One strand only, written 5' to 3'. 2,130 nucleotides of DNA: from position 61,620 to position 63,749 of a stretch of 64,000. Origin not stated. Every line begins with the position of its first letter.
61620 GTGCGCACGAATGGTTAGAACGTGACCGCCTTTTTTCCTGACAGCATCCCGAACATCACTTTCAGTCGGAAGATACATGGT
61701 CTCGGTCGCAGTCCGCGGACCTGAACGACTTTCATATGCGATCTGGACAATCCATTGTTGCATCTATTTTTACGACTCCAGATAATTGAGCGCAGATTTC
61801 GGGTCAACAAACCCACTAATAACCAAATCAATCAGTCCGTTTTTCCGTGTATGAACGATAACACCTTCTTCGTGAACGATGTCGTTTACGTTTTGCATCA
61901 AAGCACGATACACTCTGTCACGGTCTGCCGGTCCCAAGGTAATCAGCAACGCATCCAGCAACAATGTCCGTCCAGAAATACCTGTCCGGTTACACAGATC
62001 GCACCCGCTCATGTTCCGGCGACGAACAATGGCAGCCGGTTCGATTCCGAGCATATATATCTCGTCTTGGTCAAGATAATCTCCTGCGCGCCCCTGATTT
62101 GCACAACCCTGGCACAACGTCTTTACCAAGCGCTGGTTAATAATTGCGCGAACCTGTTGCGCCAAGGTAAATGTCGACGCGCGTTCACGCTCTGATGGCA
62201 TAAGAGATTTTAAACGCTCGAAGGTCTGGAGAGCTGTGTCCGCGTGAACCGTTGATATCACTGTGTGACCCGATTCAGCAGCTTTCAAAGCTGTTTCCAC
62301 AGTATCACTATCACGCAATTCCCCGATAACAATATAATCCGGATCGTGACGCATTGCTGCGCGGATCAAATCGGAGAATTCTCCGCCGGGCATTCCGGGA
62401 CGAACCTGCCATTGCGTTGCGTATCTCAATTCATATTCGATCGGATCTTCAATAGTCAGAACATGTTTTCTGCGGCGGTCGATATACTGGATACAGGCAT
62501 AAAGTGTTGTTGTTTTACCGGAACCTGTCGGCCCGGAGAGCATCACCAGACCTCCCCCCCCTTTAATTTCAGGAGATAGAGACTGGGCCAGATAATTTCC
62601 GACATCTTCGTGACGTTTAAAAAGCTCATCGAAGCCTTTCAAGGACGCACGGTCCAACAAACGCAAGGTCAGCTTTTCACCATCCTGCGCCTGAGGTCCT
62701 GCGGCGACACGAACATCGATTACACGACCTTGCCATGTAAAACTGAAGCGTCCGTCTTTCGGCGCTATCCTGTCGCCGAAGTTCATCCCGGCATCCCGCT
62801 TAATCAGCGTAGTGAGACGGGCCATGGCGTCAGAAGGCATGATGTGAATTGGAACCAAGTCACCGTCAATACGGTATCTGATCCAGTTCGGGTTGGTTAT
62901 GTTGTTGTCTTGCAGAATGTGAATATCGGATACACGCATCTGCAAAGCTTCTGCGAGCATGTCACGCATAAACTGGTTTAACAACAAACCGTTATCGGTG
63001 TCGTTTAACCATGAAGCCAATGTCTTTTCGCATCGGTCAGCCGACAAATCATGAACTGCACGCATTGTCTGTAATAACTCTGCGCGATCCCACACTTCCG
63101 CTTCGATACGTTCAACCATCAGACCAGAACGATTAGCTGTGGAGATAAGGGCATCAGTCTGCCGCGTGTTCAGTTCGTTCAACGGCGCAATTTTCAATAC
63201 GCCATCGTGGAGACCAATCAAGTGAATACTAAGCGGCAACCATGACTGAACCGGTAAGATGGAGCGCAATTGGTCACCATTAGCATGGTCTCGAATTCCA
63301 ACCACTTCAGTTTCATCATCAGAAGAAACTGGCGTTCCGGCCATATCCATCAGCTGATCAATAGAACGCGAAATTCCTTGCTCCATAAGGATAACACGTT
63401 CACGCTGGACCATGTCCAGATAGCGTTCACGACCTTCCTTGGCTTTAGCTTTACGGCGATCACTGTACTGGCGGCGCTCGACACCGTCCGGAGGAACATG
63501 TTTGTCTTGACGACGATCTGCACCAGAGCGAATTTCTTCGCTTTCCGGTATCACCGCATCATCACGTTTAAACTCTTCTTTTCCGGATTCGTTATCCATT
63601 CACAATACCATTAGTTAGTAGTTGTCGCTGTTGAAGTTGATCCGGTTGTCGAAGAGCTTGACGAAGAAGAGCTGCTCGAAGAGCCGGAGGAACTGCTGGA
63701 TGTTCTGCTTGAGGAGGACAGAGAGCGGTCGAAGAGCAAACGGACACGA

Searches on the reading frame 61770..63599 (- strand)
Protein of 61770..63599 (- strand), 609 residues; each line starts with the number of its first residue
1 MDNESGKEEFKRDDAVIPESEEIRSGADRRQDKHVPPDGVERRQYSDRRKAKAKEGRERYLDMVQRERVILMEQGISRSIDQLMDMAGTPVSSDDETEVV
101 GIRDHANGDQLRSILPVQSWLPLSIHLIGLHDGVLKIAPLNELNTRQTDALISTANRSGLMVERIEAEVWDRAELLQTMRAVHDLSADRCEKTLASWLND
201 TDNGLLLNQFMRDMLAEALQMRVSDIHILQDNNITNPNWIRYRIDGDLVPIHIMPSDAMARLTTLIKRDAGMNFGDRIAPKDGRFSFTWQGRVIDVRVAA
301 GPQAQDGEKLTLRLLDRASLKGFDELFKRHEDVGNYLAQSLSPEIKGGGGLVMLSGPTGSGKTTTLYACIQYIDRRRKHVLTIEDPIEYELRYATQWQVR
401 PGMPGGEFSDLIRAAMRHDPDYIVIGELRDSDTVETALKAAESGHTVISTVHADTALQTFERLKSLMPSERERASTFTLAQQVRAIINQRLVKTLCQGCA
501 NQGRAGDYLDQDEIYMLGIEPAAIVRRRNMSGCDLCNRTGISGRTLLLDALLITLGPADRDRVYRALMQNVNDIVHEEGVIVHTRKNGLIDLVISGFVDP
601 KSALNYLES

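Call 50: search_protein_families(library=pfam, proteins=[window:61770-63599:-], max_evalue=0.001)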
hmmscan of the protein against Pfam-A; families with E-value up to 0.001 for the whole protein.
window:61770-63599:- (609 aa): 3 families
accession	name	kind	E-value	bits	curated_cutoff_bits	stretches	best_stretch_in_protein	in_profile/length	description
PF00437.27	T2SSE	-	1.5e-77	261.2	24.9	1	207-555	8-324/370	Type II/IV secretion system protein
PF25199.1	nSTAND_NTPase5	-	4.5e-05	23.8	34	1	338-390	30-83/145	Novel STAND NTPase 5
PF13191.12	AAA_16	-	0.00031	21.7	32.6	1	341-384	16-57/167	AAA ATPase domain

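Call 77: search_protein_families(library=ncbifam, proteins=[window:61770-63599:-], max_evalue=0.001)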
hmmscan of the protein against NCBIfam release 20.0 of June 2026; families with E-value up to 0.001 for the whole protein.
window:61770-63599:- (609 aa): 20 families
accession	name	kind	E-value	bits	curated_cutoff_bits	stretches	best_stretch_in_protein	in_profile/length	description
TIGR02533.1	type_II_gspE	equivalog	8.8e-69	232.4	630.25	1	174-554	75-436/486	type II secretion system ATPase GspE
TIGR02538.1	type_IV_pilB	equivalog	8.7e-68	229.3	675.65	1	183-597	157-545/564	type IV-A pilus assembly ATPase PilB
NF007755.0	PRK10436.1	equivalog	1.1e-65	222.2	617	1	162-555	50-410/465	type II secretion system protein GspE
NF053534.1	T4PilAsmATPsTfpB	equivalog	2.6e-58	197.8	850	1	214-554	208-532/584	type IV pilus assembly ATPase TfpB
NF041000.1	ATPase_ComGA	equivalog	4.4e-57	193.1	300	1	213-493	2-266/267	competence type IV pilus ATPase ComGA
TIGR01420.1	pilT_fam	subfamily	8.7e-49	166.6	319.1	1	211-495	2-271/343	PilT/PilU family type 4a pilus ATPase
TIGR02525.1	plasmid_TraJ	equivalog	2e-28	99.4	368.3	1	349-494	149-300/372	plasmid transfer ATPase TraJ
TIGR02524.1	dot_icm_DotB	equivalog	5.7e-21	75.1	463.3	1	347-495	132-288/358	Dot/Icm type IV secretion system ATPase DotB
NF058587.1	archaellum_moto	equivalog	2.9e-20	72.5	550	1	352-464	278-394/527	archaellum flagellar ATPase motor FlaI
TIGR02788.1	VirB11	equivalog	1.6e-18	66.8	249.95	1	352-472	147-271/308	P-type DNA transfer ATPase VirB11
TIGR02782.1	TrbB_P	equivalog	1.8e-17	63.6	304.55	1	352-488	139-277/303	P-type conjugative transfer ATPase TrbB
TIGR03819.1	heli_sec_ATPase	hypoth_equivalog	1.2e-16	60.8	373.15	1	250-467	87-301/340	TadA family conjugal transfer-associated ATPase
NF053672.1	bindosome_BasE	exception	2.2e-15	56.4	1000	1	351-470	272-395/512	bindosome assembly system ATPase subunit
NF010425.0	PRK13851.1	equivalog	6.7e-13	48.2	461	1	352-475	165-292/344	type IV secretion system protein VirB11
NF010407.0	PRK13833.1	subfamily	1.6e-11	44.3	499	1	352-469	147-265/323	conjugal transfer protein TrbB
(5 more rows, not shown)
